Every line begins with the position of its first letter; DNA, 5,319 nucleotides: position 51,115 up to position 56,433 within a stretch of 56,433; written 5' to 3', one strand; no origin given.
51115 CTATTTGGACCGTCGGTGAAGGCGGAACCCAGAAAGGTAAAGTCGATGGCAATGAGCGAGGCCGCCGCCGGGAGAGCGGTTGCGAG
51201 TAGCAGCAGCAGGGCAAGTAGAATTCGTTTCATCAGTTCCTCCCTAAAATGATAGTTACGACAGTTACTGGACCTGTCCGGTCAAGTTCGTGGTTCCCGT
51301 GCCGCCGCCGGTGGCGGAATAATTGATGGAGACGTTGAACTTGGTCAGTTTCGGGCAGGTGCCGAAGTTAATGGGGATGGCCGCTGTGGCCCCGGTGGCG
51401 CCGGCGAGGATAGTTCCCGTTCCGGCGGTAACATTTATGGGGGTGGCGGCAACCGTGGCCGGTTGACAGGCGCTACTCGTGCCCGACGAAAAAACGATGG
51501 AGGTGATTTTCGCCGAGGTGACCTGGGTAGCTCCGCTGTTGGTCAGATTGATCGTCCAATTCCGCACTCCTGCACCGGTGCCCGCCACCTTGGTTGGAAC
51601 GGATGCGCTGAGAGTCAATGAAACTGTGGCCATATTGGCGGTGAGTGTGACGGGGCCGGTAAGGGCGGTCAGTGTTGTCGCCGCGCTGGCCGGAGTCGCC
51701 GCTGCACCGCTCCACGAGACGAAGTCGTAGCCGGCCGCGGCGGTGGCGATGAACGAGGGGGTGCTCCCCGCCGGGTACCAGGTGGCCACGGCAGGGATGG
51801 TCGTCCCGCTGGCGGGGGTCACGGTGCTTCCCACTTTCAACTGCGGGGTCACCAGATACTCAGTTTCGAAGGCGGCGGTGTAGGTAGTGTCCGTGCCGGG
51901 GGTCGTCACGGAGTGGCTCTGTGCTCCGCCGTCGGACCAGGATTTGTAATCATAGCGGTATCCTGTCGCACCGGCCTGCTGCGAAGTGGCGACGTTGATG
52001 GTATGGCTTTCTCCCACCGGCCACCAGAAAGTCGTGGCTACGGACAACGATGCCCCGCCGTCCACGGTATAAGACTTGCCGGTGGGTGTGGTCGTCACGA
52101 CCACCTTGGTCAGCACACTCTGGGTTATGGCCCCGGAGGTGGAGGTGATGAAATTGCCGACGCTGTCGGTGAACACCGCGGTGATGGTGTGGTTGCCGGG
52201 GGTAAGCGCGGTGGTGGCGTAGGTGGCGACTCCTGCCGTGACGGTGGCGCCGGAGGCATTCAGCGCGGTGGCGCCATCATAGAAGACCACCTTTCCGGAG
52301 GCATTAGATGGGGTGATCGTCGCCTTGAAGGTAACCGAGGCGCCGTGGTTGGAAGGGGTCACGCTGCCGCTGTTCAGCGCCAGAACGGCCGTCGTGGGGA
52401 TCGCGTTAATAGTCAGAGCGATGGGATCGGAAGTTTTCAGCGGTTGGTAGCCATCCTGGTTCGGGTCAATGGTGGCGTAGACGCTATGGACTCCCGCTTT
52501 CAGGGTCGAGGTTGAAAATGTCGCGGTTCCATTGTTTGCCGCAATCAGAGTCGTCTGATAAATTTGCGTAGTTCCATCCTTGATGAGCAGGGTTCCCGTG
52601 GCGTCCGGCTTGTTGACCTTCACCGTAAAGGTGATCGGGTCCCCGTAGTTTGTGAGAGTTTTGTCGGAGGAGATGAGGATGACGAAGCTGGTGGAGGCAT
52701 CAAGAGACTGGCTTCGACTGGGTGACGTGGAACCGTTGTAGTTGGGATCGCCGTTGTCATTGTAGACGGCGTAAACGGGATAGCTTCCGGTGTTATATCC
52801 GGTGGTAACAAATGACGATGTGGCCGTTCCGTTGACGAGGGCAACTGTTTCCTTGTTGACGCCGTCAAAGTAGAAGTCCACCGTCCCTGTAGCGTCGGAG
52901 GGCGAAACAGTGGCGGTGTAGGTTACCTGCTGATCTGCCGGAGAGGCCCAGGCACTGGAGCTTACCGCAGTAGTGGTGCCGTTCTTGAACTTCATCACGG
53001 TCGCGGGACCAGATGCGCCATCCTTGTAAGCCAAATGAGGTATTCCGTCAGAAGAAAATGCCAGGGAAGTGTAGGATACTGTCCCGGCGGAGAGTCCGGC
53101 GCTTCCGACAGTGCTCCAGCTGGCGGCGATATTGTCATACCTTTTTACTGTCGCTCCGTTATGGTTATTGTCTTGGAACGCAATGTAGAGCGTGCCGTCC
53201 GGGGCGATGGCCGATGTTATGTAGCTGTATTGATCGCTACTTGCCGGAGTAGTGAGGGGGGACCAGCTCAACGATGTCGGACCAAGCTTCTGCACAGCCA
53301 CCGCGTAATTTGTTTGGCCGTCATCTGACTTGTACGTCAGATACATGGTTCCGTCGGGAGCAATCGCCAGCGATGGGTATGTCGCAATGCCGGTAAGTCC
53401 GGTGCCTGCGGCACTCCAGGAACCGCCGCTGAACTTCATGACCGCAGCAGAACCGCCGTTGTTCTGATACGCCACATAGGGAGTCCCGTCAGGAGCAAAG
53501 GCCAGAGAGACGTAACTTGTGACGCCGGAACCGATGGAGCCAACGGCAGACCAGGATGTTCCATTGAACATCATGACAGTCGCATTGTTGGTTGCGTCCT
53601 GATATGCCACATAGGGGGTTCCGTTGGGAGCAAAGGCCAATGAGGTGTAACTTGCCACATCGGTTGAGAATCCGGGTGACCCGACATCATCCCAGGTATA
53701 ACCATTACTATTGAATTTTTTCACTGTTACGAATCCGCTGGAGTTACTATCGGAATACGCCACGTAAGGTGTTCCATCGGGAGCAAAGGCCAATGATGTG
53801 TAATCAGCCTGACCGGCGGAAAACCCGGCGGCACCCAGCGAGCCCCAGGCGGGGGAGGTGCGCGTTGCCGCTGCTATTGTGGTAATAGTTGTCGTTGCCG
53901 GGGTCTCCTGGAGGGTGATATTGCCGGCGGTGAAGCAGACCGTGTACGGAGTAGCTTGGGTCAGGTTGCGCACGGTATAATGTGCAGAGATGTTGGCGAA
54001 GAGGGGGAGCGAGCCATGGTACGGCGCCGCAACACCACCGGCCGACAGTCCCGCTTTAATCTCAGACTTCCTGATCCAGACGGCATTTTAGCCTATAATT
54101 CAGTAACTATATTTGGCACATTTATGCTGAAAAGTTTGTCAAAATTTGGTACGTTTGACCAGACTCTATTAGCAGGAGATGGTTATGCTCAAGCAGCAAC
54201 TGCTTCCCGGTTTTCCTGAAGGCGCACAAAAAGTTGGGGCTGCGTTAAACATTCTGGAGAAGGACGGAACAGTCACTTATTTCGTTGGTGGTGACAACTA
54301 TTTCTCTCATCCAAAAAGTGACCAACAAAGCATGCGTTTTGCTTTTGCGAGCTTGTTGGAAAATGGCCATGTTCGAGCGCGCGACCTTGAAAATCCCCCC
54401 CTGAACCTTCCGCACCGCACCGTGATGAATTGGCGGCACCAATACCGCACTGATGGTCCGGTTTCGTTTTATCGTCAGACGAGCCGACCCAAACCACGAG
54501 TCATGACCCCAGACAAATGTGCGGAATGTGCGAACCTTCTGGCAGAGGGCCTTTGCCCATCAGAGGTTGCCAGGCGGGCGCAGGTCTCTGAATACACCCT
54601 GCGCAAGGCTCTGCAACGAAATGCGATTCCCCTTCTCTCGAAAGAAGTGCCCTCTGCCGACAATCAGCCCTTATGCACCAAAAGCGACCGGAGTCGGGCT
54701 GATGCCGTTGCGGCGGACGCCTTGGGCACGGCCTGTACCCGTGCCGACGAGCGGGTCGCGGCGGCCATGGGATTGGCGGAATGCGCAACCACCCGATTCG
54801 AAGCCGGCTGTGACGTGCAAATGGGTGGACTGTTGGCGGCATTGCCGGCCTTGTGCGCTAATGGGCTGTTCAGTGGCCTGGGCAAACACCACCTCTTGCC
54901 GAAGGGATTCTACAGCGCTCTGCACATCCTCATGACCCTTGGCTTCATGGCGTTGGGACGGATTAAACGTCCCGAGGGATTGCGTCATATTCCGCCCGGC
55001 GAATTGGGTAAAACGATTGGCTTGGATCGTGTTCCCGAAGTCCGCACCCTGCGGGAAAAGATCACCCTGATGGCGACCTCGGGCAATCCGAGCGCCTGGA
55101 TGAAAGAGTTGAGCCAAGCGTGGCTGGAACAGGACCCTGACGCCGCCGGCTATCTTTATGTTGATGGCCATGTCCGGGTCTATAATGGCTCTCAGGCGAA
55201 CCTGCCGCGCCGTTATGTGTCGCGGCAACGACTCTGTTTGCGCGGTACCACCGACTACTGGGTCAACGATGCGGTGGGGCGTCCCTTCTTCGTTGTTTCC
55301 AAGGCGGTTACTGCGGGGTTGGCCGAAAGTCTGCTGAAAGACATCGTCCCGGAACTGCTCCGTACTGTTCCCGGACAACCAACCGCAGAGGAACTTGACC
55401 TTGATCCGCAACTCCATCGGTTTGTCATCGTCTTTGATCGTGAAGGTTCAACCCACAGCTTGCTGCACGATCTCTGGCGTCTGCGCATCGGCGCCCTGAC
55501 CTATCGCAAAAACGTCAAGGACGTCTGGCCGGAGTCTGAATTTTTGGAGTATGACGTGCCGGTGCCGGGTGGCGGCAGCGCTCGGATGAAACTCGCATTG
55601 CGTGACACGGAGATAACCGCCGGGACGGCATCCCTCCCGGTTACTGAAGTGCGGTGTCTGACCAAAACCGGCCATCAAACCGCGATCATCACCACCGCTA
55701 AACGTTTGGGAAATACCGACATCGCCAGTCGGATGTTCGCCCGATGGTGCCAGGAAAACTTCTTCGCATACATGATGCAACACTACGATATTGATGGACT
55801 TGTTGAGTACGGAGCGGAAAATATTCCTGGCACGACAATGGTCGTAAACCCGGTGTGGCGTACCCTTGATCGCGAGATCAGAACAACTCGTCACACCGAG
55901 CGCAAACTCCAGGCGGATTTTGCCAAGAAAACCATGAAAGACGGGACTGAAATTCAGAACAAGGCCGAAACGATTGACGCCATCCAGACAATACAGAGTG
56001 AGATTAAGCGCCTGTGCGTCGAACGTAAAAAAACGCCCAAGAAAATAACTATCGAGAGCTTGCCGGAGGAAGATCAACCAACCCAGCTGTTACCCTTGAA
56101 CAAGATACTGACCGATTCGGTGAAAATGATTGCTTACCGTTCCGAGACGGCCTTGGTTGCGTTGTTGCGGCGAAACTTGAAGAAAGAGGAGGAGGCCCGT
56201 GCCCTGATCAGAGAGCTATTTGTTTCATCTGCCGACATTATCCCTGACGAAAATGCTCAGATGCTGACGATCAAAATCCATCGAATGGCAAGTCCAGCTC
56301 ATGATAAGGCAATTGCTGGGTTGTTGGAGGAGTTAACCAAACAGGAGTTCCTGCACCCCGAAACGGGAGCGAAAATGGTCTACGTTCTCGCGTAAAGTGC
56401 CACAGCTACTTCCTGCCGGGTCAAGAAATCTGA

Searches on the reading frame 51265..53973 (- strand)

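Call 61: search_protein_families(library=pfam, proteins=[window:51265-53973:-], max_evalue=0.00001)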
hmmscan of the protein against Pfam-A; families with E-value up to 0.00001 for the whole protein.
window:51265-53973:- (902 aa): 2 families
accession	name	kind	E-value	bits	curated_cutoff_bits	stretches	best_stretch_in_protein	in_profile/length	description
PF16640.11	Big_3_5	-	9.4e-30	103.5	35.5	3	537-620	4-87/88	Bacterial Ig-like domain (group 3)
PF15892.11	BNR_4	-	1.7e-07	31.3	27.3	1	166-321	3-172/272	BNR repeat-containing family member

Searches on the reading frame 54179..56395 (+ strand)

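Call 61: search_protein_families(library=pfam, proteins=[window:54179-56395:+], max_evalue=0.00001)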
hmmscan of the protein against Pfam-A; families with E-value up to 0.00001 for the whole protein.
window:54179-56395:+ (738 aa): 2 families
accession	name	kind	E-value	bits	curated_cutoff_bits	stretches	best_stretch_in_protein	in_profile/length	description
PF21804.3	Transposase_29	-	1.8e-163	545.2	27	1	183-737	1-560/562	Transposase protein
PF13384.12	HTH_23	-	2.4e-06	27.6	24.6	0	116-147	9-40/50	Homeodomain-like domain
